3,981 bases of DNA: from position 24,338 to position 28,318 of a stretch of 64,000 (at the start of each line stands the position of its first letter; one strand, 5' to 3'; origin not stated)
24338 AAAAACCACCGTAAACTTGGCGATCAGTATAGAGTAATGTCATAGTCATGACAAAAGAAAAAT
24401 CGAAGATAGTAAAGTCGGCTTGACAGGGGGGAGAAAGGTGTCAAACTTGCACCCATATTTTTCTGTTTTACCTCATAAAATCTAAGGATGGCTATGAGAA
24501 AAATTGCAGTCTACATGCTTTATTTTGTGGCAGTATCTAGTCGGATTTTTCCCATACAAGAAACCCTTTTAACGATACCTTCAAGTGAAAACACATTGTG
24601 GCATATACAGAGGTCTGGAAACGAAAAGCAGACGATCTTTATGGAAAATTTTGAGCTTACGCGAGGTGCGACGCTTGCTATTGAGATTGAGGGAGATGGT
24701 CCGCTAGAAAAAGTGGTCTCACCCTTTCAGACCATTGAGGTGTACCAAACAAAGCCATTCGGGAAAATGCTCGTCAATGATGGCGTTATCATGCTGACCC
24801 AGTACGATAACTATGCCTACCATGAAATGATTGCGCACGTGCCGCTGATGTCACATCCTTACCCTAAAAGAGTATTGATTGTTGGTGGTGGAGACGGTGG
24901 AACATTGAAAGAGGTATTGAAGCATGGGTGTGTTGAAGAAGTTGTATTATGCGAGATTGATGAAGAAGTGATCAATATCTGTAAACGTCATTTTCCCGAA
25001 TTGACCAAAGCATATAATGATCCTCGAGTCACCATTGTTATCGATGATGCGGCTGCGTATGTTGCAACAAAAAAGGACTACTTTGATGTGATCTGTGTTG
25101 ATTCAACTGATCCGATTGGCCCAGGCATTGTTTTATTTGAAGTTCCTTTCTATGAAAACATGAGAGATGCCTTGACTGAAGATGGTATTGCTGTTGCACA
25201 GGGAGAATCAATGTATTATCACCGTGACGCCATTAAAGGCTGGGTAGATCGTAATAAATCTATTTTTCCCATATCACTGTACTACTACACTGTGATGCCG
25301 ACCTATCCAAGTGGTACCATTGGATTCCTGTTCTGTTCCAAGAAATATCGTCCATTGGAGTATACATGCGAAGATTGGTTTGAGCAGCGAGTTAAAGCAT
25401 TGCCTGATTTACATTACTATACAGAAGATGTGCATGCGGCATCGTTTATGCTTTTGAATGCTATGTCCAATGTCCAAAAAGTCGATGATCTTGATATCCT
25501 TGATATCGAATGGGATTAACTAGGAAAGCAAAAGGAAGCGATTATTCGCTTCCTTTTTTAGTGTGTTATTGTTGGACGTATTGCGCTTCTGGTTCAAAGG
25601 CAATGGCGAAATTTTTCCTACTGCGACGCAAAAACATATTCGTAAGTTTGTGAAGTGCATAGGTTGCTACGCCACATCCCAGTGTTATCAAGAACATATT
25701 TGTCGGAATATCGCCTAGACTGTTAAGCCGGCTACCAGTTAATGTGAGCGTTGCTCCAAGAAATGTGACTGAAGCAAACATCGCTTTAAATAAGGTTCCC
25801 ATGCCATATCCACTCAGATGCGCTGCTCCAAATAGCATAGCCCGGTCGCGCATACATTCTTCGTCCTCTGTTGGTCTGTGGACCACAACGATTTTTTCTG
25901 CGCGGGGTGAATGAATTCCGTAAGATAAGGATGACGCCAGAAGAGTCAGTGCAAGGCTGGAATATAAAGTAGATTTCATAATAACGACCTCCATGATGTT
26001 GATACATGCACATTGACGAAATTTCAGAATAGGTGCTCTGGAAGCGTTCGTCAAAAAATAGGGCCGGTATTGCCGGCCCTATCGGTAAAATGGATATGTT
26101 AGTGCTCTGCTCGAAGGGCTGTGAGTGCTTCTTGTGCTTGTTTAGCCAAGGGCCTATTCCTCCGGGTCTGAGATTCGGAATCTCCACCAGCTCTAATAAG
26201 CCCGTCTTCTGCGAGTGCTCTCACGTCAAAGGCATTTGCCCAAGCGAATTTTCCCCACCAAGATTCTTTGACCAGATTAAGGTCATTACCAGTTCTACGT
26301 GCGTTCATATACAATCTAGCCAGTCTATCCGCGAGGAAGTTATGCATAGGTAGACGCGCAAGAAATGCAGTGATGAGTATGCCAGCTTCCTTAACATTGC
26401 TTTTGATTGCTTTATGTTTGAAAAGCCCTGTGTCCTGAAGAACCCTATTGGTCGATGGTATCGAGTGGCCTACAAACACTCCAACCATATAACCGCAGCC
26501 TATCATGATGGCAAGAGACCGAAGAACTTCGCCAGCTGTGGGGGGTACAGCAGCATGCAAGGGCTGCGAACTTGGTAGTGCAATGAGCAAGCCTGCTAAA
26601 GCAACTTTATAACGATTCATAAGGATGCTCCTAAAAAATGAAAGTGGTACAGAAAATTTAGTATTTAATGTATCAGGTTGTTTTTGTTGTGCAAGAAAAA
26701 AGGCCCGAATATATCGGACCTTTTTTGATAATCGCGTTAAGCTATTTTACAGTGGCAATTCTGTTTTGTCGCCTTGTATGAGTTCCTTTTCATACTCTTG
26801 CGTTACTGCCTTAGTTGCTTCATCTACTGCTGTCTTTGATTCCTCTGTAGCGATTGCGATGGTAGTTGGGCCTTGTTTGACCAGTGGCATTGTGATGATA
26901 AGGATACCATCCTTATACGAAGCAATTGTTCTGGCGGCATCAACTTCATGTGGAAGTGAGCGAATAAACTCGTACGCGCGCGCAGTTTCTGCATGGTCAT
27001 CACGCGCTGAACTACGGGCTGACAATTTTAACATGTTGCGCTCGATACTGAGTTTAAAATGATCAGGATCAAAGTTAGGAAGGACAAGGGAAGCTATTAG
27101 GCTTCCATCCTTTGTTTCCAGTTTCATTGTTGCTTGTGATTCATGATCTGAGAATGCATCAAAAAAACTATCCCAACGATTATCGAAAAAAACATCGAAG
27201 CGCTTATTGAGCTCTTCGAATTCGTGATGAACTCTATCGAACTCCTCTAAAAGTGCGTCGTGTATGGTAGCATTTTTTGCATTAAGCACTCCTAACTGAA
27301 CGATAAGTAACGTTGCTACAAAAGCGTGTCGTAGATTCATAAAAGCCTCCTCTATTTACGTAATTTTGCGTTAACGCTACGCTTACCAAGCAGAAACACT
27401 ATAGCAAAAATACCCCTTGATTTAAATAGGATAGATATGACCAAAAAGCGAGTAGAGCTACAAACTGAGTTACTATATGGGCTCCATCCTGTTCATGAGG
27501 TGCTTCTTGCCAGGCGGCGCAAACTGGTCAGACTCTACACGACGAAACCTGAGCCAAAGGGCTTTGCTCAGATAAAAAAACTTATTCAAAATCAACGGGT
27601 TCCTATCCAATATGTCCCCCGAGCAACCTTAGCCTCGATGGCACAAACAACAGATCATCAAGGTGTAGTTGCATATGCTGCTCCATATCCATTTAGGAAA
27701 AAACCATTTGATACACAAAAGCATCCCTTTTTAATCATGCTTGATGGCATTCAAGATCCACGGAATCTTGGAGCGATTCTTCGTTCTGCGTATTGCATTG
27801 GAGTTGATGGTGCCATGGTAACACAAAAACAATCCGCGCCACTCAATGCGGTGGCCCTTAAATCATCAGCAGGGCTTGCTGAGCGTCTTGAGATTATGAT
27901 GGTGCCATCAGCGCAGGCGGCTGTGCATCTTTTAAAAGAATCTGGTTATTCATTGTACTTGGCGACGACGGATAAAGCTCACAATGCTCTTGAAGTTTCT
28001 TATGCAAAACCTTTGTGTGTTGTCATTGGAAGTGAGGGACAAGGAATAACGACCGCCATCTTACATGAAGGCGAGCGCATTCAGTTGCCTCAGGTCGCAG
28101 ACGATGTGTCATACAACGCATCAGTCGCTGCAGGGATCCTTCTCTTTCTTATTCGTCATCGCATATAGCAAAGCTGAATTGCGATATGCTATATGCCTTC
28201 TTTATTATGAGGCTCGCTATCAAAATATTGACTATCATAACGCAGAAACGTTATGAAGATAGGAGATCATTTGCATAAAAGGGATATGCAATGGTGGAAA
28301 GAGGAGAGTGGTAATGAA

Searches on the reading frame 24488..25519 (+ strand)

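Call 15: search_protein_families(library=pfam, proteins=[window:24488-25519:+], max_evalue=0.001)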
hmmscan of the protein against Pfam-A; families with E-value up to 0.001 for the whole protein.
window:24488-25519:+ (343 aa): 3 families
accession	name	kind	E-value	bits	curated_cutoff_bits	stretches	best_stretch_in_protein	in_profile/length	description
PF01564.23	Spermine_synth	-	1.9e-64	217.1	22.9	1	110-286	3-179/186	Spermine/spermidine synthase domain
PF17284.7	Spermine_synt_N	-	2.6e-07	30.9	22.1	1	77-104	25-52/53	Spermidine synthase tetramerisation domain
PF13649.12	Methyltransf_25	-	0.00014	22.9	27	1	129-204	1-70/97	Methyltransferase domain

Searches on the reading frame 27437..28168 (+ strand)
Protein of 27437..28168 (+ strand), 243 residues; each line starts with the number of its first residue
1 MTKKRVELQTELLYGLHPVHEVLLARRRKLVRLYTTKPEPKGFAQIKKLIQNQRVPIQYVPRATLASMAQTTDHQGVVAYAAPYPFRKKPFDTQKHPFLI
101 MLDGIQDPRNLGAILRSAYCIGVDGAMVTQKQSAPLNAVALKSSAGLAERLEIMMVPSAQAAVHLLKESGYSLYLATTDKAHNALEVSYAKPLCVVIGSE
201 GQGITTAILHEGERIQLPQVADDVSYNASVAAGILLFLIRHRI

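Call 15: search_protein_families(library=pfam, proteins=[window:27437-28168:+], max_evalue=0.001)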
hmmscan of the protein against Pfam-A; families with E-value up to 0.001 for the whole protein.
window:27437-28168:+ (243 aa): 2 families
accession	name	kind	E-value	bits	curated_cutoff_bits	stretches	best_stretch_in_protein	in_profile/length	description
PF00588.24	SpoU_methylase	-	8.2e-31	107.4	29.7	1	98-237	2-142/142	SpoU rRNA Methylase family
PF08032.17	SpoU_sub_bind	-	1.9e-17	63.8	22.8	1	12-85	1-74/76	RNA 2'-O ribose methyltransferase substrate binding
